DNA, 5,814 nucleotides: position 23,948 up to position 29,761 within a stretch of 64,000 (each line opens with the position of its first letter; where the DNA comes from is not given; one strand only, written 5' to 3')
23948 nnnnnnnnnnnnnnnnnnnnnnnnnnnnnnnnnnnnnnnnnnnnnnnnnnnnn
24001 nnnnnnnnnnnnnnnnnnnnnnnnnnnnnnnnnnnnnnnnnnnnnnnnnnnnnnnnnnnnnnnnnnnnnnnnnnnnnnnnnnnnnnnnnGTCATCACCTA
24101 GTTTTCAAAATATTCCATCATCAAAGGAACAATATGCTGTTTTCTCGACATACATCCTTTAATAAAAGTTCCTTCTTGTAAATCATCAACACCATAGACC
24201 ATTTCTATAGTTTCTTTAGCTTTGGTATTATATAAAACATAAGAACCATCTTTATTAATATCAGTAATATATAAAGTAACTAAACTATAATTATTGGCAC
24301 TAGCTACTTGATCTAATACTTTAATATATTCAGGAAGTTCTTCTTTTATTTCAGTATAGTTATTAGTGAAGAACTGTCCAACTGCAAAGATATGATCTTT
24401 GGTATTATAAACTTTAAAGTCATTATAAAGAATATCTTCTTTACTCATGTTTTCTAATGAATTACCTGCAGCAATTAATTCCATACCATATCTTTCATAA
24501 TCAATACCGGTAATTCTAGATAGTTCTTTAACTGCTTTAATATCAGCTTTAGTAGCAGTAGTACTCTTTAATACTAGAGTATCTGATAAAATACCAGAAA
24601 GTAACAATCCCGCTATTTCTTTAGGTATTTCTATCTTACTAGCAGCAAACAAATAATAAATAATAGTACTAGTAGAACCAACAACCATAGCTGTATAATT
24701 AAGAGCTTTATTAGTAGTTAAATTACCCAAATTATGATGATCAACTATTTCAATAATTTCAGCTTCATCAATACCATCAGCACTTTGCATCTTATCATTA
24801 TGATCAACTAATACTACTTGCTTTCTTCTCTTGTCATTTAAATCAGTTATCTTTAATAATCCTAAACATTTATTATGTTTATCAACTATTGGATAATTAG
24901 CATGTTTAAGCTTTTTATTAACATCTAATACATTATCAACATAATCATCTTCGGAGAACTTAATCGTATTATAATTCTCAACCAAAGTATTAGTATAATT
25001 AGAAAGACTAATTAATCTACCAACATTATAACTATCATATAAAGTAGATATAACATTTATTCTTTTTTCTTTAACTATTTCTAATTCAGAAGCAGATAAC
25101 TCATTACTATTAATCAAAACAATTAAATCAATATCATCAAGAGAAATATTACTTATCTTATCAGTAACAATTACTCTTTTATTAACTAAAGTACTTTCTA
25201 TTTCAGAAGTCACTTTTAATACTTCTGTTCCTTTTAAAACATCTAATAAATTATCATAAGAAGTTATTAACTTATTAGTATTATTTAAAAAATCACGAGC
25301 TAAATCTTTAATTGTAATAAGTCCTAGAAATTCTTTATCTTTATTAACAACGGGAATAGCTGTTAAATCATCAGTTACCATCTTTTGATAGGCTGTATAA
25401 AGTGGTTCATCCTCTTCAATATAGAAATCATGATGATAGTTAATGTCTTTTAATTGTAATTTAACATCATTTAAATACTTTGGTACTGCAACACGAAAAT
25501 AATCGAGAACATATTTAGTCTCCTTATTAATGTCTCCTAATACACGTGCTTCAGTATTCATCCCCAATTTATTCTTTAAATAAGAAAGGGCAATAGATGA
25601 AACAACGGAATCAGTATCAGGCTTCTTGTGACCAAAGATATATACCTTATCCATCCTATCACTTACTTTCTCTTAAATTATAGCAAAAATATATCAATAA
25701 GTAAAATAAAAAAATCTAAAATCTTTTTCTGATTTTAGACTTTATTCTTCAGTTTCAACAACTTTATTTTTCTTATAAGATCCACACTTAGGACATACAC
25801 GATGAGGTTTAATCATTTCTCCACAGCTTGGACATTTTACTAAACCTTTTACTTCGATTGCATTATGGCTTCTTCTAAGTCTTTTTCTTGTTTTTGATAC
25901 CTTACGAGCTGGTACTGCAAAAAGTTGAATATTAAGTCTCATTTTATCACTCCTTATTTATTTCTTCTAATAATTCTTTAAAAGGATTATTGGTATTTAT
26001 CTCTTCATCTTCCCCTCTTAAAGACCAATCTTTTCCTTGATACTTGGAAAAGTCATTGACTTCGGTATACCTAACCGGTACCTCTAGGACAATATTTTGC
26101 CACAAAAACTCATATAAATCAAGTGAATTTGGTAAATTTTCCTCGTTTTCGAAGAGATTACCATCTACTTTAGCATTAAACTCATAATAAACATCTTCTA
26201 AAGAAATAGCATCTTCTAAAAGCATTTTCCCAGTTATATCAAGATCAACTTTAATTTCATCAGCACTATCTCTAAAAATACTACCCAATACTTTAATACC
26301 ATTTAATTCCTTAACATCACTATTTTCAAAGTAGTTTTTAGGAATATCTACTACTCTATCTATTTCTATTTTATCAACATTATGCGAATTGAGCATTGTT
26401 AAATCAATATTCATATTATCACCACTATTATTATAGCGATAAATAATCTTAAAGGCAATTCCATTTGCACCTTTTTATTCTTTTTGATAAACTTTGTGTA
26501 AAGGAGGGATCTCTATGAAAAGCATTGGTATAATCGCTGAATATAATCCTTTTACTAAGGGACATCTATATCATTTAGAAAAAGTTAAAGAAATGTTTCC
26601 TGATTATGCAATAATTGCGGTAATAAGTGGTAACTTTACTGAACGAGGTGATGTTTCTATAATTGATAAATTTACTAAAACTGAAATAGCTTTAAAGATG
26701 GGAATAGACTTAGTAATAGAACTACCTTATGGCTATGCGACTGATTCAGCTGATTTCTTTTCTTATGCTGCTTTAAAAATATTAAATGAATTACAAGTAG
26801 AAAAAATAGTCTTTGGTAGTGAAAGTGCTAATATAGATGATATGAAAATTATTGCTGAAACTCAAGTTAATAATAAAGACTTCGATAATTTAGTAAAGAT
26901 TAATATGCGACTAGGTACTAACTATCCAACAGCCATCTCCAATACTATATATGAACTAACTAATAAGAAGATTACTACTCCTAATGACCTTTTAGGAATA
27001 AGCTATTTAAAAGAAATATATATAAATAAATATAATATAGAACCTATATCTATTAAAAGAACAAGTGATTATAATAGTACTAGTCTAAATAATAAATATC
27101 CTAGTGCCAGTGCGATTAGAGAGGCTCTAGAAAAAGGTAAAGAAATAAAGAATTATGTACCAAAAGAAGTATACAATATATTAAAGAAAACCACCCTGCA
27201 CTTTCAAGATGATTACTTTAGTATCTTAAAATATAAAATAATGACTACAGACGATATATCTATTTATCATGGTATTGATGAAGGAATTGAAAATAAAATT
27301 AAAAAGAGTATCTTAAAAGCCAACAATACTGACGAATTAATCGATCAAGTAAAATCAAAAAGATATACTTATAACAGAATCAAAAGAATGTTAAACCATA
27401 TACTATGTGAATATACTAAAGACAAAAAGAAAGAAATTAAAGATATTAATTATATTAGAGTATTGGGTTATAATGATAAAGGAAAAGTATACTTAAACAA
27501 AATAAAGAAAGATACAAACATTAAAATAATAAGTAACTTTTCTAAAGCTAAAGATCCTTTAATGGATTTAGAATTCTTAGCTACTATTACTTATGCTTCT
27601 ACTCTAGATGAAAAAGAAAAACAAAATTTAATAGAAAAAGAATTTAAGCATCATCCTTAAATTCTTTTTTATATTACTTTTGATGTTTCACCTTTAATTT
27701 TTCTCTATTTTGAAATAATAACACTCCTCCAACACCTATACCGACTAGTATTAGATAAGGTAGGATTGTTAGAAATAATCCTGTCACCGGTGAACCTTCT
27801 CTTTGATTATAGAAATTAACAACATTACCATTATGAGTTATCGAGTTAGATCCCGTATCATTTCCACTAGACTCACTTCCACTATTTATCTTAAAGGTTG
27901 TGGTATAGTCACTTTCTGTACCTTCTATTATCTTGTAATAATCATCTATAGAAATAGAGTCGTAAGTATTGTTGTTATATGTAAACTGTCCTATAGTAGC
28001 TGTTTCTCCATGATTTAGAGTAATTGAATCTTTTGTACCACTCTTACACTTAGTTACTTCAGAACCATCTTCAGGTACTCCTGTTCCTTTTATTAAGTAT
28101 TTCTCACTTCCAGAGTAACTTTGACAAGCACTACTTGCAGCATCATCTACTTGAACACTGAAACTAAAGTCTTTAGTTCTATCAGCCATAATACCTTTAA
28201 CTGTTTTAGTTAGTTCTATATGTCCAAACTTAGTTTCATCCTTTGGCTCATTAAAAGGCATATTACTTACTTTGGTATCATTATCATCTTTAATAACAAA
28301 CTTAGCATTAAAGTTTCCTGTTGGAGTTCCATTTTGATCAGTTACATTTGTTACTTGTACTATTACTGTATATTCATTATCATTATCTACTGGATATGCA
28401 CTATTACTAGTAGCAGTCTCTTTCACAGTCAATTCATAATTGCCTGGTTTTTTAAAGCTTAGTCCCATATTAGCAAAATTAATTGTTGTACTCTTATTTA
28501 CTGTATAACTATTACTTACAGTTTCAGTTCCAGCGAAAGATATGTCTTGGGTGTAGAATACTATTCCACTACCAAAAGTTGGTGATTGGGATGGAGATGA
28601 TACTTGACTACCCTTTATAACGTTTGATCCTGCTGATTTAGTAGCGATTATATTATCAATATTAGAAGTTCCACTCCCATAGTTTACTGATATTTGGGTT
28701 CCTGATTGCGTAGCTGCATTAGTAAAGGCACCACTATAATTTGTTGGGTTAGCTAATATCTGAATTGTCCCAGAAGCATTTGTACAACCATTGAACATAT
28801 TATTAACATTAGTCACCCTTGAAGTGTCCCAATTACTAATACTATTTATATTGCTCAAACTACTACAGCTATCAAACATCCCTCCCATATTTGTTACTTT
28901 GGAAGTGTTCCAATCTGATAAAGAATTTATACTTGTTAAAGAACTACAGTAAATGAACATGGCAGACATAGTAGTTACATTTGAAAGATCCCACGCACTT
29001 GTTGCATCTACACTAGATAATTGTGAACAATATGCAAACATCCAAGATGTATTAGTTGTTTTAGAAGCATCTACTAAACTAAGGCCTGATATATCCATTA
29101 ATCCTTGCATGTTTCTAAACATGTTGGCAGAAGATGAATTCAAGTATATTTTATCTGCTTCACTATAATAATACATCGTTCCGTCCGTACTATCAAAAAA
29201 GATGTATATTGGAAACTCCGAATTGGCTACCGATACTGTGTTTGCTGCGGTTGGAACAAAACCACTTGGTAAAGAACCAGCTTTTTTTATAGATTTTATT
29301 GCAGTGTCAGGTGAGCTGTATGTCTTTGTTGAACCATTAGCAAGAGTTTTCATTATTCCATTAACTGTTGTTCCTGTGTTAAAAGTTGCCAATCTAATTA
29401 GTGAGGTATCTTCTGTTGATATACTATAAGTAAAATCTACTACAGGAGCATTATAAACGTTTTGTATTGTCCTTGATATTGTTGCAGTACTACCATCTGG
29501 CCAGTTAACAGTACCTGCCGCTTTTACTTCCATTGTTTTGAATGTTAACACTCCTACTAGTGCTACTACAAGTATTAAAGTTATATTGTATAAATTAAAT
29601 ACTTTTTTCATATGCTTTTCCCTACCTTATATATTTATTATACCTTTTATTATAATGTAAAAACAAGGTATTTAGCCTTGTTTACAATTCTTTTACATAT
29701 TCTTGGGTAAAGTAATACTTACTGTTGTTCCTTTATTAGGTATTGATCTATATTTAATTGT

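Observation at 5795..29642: Paralogous surface-protein pair 22 kb apart sharing protein modules and an identical 21-nt upstream motif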

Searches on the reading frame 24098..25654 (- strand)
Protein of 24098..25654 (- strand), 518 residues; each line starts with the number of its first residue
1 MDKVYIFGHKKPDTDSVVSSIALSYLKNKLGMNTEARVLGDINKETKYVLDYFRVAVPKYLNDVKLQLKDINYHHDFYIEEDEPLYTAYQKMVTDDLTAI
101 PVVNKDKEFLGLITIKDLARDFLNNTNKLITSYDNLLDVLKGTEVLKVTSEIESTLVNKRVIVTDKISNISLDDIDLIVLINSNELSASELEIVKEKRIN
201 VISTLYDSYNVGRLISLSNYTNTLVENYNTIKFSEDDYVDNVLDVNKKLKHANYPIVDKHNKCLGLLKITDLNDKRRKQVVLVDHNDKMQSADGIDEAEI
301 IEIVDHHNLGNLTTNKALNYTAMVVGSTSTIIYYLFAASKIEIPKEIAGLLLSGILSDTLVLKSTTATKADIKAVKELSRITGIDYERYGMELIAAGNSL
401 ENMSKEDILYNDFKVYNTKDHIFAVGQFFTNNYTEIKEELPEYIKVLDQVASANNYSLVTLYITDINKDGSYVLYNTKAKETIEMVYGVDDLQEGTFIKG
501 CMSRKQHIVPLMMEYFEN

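Call 13: search_protein_families(library=pfam, proteins=[window:24098-25654:-], max_evalue=0.001)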
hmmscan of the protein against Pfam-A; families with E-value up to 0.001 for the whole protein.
window:24098-25654:- (518 aa): 3 families
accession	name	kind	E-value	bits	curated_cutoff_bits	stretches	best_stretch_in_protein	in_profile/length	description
PF01368.27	DHH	-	1.6e-24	87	28.1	2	252-355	40-125/125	DHH family, N-terminal domain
PF02833.19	DHHA2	-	1.2e-20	74.6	27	1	391-514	1-125/126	DHHA2 domain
PF00571.33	CBS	-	7.5e-13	49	24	1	74-120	6-53/57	CBS domain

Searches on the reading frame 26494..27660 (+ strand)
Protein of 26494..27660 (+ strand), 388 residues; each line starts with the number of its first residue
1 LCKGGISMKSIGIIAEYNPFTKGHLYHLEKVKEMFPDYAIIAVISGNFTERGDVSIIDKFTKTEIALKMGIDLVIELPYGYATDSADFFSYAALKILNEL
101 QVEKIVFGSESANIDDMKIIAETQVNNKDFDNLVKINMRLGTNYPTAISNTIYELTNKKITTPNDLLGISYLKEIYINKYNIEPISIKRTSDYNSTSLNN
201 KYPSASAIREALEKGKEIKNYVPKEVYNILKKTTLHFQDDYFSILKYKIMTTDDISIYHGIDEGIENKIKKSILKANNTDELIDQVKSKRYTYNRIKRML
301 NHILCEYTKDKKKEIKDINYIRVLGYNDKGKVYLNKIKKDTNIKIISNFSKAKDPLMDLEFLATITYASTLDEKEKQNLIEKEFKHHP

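Call 13: search_protein_families(library=pfam, proteins=[window:26494-27660:+], max_evalue=0.001)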
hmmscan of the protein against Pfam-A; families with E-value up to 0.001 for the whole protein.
window:26494-27660:+ (388 aa): 2 families
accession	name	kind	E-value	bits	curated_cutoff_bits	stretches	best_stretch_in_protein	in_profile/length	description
PF05636.17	HIGH_NTase1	-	1.2e-115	387.5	27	1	8-377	1-396/402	HIGH Nucleotidyl Transferase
PF08218.17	Citrate_ly_lig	-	0.00011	22.4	20.9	0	13-33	4-24/182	Citrate lyase ligase C-terminal domain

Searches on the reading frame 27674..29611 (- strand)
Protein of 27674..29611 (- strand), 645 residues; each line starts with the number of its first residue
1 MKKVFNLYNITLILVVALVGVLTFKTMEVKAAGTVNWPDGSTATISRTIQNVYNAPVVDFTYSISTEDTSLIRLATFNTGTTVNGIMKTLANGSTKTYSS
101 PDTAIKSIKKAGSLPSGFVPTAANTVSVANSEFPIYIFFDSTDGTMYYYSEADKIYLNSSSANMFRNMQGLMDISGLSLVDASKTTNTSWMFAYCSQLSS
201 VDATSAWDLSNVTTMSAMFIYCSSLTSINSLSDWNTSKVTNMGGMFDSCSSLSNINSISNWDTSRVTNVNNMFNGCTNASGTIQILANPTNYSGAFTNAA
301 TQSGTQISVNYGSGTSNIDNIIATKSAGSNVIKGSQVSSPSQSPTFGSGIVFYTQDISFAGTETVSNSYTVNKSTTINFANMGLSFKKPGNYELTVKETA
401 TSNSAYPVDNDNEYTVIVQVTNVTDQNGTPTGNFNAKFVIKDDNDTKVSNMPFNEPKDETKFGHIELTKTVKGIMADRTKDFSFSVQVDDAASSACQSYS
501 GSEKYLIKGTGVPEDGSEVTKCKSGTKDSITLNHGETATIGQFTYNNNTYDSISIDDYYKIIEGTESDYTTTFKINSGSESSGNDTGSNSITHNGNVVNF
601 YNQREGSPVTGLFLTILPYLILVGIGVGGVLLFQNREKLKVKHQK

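Call 9: search_protein_families(library=pfam, proteins=[window:27674-29611:-], max_evalue=1)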
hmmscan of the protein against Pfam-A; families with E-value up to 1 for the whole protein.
window:27674-29611:- (645 aa): 2 families
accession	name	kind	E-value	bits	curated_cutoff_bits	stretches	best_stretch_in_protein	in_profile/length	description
PF03382.20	DUF285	-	2.6e-21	76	25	1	162-282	4-116/120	Mycoplasma protein of unknown function, DUF285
PF24547.1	DUF7601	-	1.7e-06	29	27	1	464-603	2-115/116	Domain of unknown function (DUF7601)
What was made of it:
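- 27674..29611 (-): Gene B: 645-aa B-type family member. It has the same signal peptide, N-terminal strands, pilin domains and SPVTG sorting signal as A, plus an inserted LRR head. DUF7601 scores 29.0 bits, above the cut-off of 27 (call 9).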

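Call 10: search_protein_families(library=ncbifam, proteins=[window:27674-29611:-], max_evalue=1)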
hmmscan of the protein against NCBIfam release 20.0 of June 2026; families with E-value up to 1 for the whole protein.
window:27674-29611:- (645 aa): 5 families
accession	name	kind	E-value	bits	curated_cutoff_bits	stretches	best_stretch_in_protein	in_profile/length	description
TIGR02167.2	Liste_lipo_26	repeat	1.3e-22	79.1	30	3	218-243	1-25/26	PARCEL repeat-containing surface protein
NF045896.1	Mbov_0838_LP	exception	1.5e-06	27.4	500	1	175-278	262-359/433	Mbov_0838 family PARCEL repeat surface lipoprotein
TIGR03786.1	strep_pil_rpt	domain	2.2e-05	24.7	31.85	1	384-446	4-59/70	streptococcal pilin isopeptide linkage domain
NF053582.1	motif_MiiA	domain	0.0099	15.5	24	1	34-46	10-22/27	MiiA motif-containing surface protein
TIGR03769.1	P_ac_wall_RPT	domain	0.018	15.6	30.9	1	385-401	8-24/41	TIGR03769 domain-containing protein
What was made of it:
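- On BspA-type LRR / DUF285 / PARCEL-repeat surface proteins (B only): PF03382 scores 76 bits against a cut-off of 25, and TIGR02167 79.1 bits against 30 (calls 9, 10).
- Checked: The DUF285 repeats in B are real: PF03382 E 2.6e-21 and TIGR02167 PARCEL repeat E 1.3e-22 (calls 9, 10).
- Tried and rejected: The weak NCBIfam 'MiiA motif' hit on B residues 34-46 (E 0.0099, below cut-off, call 10) could not be followed up.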
